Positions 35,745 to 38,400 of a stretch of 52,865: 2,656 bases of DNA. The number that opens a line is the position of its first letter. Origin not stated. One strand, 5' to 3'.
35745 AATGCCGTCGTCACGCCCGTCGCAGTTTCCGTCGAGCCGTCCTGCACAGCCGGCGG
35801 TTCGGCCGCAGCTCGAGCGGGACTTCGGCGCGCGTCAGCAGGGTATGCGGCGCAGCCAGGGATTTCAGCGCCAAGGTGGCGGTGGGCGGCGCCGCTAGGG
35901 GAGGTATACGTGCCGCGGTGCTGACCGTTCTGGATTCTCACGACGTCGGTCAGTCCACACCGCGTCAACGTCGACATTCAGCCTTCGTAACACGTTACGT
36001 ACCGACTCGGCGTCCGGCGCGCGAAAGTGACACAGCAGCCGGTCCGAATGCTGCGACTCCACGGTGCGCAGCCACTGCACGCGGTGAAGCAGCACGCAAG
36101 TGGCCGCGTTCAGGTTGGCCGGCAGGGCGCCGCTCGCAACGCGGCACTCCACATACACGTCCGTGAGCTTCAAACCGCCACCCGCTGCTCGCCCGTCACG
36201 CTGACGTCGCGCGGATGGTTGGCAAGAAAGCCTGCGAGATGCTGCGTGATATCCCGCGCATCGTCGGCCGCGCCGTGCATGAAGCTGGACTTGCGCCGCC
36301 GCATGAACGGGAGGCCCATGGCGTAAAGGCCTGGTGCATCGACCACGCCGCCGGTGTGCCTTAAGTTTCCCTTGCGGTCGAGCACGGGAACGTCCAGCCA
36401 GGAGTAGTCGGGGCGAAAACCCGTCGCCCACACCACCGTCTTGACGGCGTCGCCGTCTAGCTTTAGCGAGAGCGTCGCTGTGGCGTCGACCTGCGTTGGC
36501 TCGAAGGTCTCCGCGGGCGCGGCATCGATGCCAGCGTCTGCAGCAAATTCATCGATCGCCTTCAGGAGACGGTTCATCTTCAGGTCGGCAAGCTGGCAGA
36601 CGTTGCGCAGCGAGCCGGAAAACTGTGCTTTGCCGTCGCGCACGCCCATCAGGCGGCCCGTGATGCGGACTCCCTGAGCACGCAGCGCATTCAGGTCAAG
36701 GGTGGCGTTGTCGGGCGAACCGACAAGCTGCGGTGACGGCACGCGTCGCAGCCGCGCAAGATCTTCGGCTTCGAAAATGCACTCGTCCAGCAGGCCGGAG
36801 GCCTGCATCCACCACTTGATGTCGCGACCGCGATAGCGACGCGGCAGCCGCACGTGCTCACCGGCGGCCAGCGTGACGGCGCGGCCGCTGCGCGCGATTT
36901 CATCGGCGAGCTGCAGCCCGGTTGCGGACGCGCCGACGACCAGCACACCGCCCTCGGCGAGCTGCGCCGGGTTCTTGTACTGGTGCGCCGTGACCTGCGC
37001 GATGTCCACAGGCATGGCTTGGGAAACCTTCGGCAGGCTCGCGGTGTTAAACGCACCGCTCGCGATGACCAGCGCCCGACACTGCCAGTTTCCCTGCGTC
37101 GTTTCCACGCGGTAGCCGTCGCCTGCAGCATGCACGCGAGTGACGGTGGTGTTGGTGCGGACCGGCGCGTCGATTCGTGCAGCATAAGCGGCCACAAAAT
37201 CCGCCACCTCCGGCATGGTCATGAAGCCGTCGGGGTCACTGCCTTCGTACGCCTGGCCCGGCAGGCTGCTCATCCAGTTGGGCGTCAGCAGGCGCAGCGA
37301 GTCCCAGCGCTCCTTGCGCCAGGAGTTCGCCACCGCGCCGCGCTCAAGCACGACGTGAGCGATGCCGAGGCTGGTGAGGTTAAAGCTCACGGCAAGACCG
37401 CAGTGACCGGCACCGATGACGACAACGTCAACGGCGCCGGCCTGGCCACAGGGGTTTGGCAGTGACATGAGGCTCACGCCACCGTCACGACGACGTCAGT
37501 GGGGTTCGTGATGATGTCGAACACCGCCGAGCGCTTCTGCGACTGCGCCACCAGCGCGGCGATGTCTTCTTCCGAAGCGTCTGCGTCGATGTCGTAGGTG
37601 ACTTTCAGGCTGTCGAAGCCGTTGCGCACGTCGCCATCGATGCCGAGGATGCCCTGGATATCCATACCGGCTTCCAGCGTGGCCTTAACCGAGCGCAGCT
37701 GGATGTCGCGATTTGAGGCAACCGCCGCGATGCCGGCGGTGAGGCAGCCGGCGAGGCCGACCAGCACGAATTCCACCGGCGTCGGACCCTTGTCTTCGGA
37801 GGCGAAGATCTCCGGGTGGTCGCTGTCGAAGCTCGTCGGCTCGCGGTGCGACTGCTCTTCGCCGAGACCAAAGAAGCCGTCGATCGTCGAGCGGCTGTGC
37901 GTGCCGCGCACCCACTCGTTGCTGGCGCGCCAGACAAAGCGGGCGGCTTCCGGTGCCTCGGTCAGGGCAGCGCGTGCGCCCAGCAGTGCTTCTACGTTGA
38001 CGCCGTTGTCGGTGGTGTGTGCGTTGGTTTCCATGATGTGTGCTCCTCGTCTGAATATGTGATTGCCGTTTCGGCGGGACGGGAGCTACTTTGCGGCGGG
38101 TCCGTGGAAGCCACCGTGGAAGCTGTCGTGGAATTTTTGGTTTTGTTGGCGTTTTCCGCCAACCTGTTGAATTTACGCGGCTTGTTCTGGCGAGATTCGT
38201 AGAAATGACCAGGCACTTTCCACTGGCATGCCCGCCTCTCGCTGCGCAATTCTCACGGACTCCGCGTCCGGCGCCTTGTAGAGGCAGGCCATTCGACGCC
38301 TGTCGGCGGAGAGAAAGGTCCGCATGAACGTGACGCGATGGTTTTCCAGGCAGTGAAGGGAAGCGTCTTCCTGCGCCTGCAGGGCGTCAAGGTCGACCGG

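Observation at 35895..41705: Operon of a STAND-like SARP regulator with three DUF4242 domains, OsmC and a flavin oxidoreductase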

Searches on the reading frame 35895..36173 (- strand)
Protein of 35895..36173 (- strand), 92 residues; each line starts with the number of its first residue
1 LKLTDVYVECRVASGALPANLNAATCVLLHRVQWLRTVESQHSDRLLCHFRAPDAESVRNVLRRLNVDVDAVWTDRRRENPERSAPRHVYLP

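Call 3: search_protein_families(library=pfam, proteins=[window:35895-36173:-], max_evalue=0.01)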
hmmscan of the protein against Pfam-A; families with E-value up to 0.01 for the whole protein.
window:35895-36173:- (92 aa): 1 family
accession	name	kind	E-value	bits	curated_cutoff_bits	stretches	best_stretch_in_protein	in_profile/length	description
PF14026.12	SCO4226-like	-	1e-07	32.4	28.5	1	25-73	23-74/76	Nickel responsive protein SCO4226-like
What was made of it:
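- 35895..36173 (-): Gene 5: single-domain DUF4242 (92 aa, TTG start overlapping the flavoprotein stop). It is a two-Cys subtype (C26, C48) and a variable accessory gene of the osmC operon. PF14026 scores 32.4 bits against a 28.5 cut-off (call 3).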

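Call 4: search_protein_families(library=ncbifam, proteins=[window:35895-36173:-], max_evalue=0.01)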
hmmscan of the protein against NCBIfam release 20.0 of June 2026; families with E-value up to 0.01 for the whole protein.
window:35895-36173:- (92 aa): 0 families

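Call 76: search_protein_families(library=padloc, proteins=[window:35895-36173:-], max_evalue=0.01)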
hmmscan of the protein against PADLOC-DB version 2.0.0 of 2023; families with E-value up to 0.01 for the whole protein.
window:35895-36173:- (92 aa): 0 families

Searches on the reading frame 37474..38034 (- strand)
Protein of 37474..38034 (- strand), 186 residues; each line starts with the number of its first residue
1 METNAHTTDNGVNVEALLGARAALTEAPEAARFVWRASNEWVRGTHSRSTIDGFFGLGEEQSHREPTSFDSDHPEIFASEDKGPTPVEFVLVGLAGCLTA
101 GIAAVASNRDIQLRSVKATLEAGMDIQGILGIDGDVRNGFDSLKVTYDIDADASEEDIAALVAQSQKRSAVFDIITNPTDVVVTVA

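Call 3: search_protein_families(library=pfam, proteins=[window:37474-38034:-], max_evalue=0.01)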
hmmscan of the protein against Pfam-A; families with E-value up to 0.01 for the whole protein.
window:37474-38034:- (186 aa): 1 family
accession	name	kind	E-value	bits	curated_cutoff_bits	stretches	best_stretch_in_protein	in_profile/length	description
PF02566.24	OsmC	-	2.4e-16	60.4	27.5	1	80-182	2-98/100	OsmC-like protein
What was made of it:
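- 37474..38034 (-): One-Cys OsmC-like protein (186 aa). PF02566 scores 60.4 bits (call 3).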

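Call 4: search_protein_families(library=ncbifam, proteins=[window:37474-38034:-], max_evalue=0.01)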
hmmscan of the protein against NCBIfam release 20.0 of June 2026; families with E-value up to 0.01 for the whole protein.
window:37474-38034:- (186 aa): 1 family
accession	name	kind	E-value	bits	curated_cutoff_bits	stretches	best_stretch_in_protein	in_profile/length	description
NF041052.1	OsmC_like_Se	domain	4.2e-17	62.4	95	1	65-184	21-139/144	OsmC-related (seleno)protein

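Call 27: search_solved_structures(query=window:37474-38034:-, max_evalue=0.01, show_alignments=2)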
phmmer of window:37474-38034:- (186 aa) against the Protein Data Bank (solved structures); distinct sequences matched with E-value up to 0.01: 1.
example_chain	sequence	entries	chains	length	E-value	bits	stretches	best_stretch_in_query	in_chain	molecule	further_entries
2opl_A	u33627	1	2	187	1e-39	139.7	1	7-183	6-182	Hypothetical protein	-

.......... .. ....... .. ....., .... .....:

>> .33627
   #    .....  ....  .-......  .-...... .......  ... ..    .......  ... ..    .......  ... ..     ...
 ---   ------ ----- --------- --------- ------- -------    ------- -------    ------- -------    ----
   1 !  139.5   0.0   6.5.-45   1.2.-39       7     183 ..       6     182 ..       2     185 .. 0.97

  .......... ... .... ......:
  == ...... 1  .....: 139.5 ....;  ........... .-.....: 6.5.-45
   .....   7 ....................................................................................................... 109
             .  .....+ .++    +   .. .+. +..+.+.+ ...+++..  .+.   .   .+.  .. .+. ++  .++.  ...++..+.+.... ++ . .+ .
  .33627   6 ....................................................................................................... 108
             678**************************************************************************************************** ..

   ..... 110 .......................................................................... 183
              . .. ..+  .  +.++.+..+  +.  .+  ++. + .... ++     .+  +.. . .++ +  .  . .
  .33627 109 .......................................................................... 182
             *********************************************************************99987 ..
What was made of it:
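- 37474..38034 (-): The best PDB match is 2OPL, a 'hypothetical protein', at 1e-39 (call 27).
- On OsmC/Ohr peroxiredoxins: It matches 2OPL at 1e-39 (call 27).
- Closest known: OsmC/Ohr thiol peroxidases and AhpD. Different: The nearest structure to the OsmC-like protein is the uncharacterised 2OPL (call 27).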

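Call 64: find_homologous_proteins(query=window:37474-38034:-, max_evalue=1e-10)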
Query window:37474-38034:- (186 aa): 8000 proteins with E <= 1e-10 among 8000 candidates; the best 120 are listed.
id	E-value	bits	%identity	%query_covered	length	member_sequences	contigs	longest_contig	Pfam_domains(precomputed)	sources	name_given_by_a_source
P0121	1.9e-115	401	100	100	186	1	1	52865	PF02566.25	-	-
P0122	1.5e-108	378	92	100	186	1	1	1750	PF02566.25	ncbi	-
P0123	9.6e-105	366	90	100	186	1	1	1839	PF02566.25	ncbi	-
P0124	2.1e-98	345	84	100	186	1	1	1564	PF02566.25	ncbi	-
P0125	7.3e-96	337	83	99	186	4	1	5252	PF02566.25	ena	-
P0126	7.8e-96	337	83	99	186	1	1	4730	PF02566.25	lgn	-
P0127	1.6e-95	336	82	100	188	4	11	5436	PF02566.25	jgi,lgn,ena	-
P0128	1.7e-95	336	83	99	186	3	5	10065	PF02566.25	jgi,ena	jgi:uncharacterized OsmC-like protein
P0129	4.6e-95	335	82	99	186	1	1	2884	PF02566.25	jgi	jgi:uncharacterized OsmC-like protein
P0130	8.7e-95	334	82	100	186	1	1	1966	PF02566.25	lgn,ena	-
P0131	9.5e-95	334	82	99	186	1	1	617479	PF02566.25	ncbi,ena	-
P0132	9.7e-95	334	82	99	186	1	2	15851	PF02566.25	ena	-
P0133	2.3e-94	332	82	99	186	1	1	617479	PF02566.25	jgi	-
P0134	4.6e-94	331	81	99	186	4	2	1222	PF02566.25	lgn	-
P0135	7.3e-94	331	81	99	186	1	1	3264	PF02566.25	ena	-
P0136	3.8e-93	328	81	99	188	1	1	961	PF02566.25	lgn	-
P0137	5.9e-93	328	81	99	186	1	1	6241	PF02566.25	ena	-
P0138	2.1e-92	326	81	100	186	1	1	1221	PF02566.25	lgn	-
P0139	3.1e-92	325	83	99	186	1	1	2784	PF02566.25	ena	-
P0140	5.7e-92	324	82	99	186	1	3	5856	PF02566.25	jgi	jgi:uncharacterized OsmC-like protein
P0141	1.2e-91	323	79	99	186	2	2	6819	PF02566.25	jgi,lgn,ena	-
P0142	1.2e-91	323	80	100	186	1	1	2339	PF02566.25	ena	-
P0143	1.4e-91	323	81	99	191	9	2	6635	PF02566.25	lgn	-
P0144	1.5e-91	323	80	100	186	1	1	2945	PF02566.25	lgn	-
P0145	1.6e-91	323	82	97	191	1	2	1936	PF02566.25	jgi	jgi:uncharacterized OsmC-like protein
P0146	1.7e-91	323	81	99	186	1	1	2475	PF02566.25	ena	-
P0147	1.8e-91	323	79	99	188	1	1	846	PF02566.25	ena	-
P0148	2.2e-91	323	82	99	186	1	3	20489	PF02566.25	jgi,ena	jgi:uncharacterized OsmC-like protein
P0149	2.5e-91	322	79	99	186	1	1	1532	PF02566.25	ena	-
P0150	2.8e-91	322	80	99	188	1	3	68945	PF02566.25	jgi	jgi:uncharacterized OsmC-like protein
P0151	3.0e-91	322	80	99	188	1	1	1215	PF02566.25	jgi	-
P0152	3.2e-91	322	80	99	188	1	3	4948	PF02566.25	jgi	-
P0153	3.3e-91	322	82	99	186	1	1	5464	PF02566.25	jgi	jgi:uncharacterized OsmC-like protein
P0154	3.4e-91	322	80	100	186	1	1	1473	PF02566.25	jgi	-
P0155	3.5e-91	322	78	99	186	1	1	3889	PF02566.25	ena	-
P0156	3.9e-91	322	80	100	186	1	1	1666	PF02566.25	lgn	-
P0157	4.3e-91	322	80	99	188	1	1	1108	PF02566.25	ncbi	-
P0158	5.1e-91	321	82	99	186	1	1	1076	PF02566.25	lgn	-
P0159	5.1e-91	321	77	100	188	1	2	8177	PF02566.25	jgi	jgi:uncharacterized OsmC-like protein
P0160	5.3e-91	321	81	99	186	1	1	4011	PF02566.25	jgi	-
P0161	5.8e-91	321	79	99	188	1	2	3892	PF02566.25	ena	-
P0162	5.9e-91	321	80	99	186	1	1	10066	PF02566.25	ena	-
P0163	7.0e-91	321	78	99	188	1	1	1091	PF02566.25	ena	-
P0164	7.3e-91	321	81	99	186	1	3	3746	PF02566.25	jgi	jgi:uncharacterized OsmC-like protein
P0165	7.3e-91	321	80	100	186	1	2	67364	PF02566.25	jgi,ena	-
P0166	7.7e-91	321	80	100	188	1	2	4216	PF02566.25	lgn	-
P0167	8.9e-91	321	82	96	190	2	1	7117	PF02566.25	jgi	-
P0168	1.0e-90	320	80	100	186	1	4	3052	PF02566.25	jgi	jgi:uncharacterized OsmC-like protein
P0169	1.1e-90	320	79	100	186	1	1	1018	PF02566.25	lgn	-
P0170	1.1e-90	320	81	100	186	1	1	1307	PF02566.25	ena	-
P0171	1.1e-90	320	80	99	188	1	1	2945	PF02566.25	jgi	-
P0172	1.1e-90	320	79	99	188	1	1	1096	PF02566.25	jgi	-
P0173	1.2e-90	320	78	99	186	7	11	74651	PF02566.25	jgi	jgi:uncharacterized OsmC-like protein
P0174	1.2e-90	320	78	99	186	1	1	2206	PF02566.25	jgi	jgi:uncharacterized OsmC-like protein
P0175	1.4e-90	320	80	99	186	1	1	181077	PF02566.25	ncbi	-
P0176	1.5e-90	320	79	99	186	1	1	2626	PF02566.25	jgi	jgi:uncharacterized OsmC-like protein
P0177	1.5e-90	320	78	99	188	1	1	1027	PF02566.25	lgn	-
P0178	1.6e-90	320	81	99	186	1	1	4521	PF02566.25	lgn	-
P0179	1.6e-90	320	80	100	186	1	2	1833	PF02566.25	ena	-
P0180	1.7e-90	320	79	99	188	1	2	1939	PF02566.25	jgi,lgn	-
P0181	2.0e-90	319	78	100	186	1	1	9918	PF02566.25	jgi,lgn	jgi:uncharacterized OsmC-like protein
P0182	2.1e-90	319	79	100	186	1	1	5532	PF02566.25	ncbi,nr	ncbi:MAG TPA: OsmC family protein [Woeseiaceae bacterium]|nr:OsmC family protein [Woeseiaceae bacter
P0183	2.1e-90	319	78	99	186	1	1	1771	PF02566.25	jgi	jgi:uncharacterized OsmC-like protein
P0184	2.1e-90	319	80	100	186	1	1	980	PF02566.25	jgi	jgi:uncharacterized OsmC-like protein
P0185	2.1e-90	319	81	100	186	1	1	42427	PF02566.25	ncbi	-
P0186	2.2e-90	319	79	99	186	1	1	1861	PF02566.25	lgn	-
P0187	2.3e-90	319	79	100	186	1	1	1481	PF02566.25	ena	-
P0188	2.6e-90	319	77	99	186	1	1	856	PF02566.25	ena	-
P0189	2.6e-90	319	80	100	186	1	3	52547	PF02566.25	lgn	-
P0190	2.7e-90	319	80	100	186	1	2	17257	PF02566.25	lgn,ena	-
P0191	2.8e-90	319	81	99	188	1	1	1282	PF02566.25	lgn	-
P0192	2.9e-90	319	78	100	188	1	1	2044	PF02566.25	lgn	-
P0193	3.2e-90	319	79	99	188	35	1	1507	PF02566.25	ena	-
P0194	3.6e-90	319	78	99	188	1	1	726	PF02566.25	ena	-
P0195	3.6e-90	319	80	100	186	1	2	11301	PF02566.25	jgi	jgi:uncharacterized OsmC-like protein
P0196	3.6e-90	319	79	99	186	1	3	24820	PF02566.25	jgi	jgi:uncharacterized OsmC-like protein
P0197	3.8e-90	319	80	100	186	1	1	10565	PF02566.25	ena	-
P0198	3.9e-90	319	79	99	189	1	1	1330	PF02566.25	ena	-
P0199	4.0e-90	318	79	100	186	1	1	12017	PF02566.25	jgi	jgi:uncharacterized OsmC-like protein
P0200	4.3e-90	318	79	99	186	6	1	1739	PF02566.25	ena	-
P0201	4.9e-90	318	78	99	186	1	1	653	PF02566.25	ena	-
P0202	5.0e-90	318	79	100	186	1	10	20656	PF02566.25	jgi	jgi:uncharacterized OsmC-like protein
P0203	5.1e-90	318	79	100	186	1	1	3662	PF02566.25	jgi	jgi:uncharacterized OsmC-like protein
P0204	5.1e-90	318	79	99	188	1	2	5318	PF02566.25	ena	-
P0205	5.2e-90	318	79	100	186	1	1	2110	PF02566.25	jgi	jgi:uncharacterized OsmC-like protein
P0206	5.2e-90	318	80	99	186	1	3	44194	PF02566.25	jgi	jgi:uncharacterized OsmC-like protein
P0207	6.1e-90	318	78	99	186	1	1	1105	PF02566.25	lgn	-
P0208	6.4e-90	318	79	99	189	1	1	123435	PF02566.25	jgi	-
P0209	6.8e-90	318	83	95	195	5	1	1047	PF02566.25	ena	-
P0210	6.8e-90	318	80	100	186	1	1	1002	PF02566.25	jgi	jgi:uncharacterized OsmC-like protein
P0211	7.6e-90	318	80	100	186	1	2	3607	PF02566.25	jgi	jgi:uncharacterized OsmC-like protein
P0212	7.6e-90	318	78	99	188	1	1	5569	PF02566.25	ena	-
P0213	7.7e-90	318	79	100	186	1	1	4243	PF02566.25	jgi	jgi:uncharacterized OsmC-like protein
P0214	8.0e-90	317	80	100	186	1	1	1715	PF02566.25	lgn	-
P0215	8.4e-90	317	79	99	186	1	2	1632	PF02566.25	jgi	jgi:uncharacterized OsmC-like protein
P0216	9.4e-90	317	80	100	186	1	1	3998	PF02566.25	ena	-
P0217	9.8e-90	317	79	99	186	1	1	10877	PF02566.25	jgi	jgi:uncharacterized OsmC-like protein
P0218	1.0e-89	317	78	99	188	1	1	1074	PF02566.25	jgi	-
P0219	1.1e-89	317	79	100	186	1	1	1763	PF02566.25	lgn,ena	-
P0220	1.1e-89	317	80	100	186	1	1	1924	PF02566.25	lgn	-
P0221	1.1e-89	317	77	100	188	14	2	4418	PF02566.25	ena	-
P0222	1.1e-89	317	81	96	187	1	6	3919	PF02566.25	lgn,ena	-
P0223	1.2e-89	317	79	99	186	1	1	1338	PF02566.25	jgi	jgi:uncharacterized OsmC-like protein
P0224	1.2e-89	317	80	100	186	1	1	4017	PF02566.25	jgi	jgi:uncharacterized OsmC-like protein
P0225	1.2e-89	317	80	99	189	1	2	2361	PF02566.25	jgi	-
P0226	1.3e-89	317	81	96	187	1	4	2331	PF02566.25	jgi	-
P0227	1.4e-89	317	80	100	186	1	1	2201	PF02566.25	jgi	jgi:uncharacterized OsmC-like protein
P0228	1.4e-89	317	78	99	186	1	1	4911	PF02566.25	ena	-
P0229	1.5e-89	317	79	99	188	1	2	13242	PF02566.25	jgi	jgi:uncharacterized OsmC-like protein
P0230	1.8e-89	316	80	100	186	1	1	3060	PF02566.25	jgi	jgi:uncharacterized OsmC-like protein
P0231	1.9e-89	316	81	98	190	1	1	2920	PF02566.25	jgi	jgi:uncharacterized OsmC-like protein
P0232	2.0e-89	316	78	100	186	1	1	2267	PF02566.25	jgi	-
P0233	2.2e-89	316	78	100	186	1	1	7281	PF02566.25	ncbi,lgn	ncbi:MAG: OsmC family protein [Pseudomonadota bacterium]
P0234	2.3e-89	316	82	96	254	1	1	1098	PF02566.25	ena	-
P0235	2.3e-89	316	78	99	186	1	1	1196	PF02566.25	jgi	jgi:uncharacterized OsmC-like protein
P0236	2.5e-89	316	78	100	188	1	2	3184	PF02566.25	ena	-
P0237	2.5e-89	316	82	95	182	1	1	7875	PF02566.25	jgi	jgi:uncharacterized OsmC-like protein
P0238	2.5e-89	316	79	99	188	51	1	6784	PF02566.25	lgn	-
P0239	2.6e-89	316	77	99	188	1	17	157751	PF02566.25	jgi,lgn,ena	jgi:uncharacterized OsmC-like protein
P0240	2.7e-89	316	79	99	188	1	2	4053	PF02566.25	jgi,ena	-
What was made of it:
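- Tried and rejected: The homologue search with the OsmC-like protein saturated with near-identical metagenomic hits, so it gave no distant contexts (call 64).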

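Call 76: search_protein_families(library=padloc, proteins=[window:37474-38034:-], max_evalue=0.01)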
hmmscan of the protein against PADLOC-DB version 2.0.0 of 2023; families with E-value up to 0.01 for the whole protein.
window:37474-38034:- (186 aa): 0 families

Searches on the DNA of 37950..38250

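Call 85: search_rna_families(source=window, start=37950, end=38250, threshold=evalue, max_evalue=1)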
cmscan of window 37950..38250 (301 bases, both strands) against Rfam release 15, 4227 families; matches with E-value up to 1: 0.
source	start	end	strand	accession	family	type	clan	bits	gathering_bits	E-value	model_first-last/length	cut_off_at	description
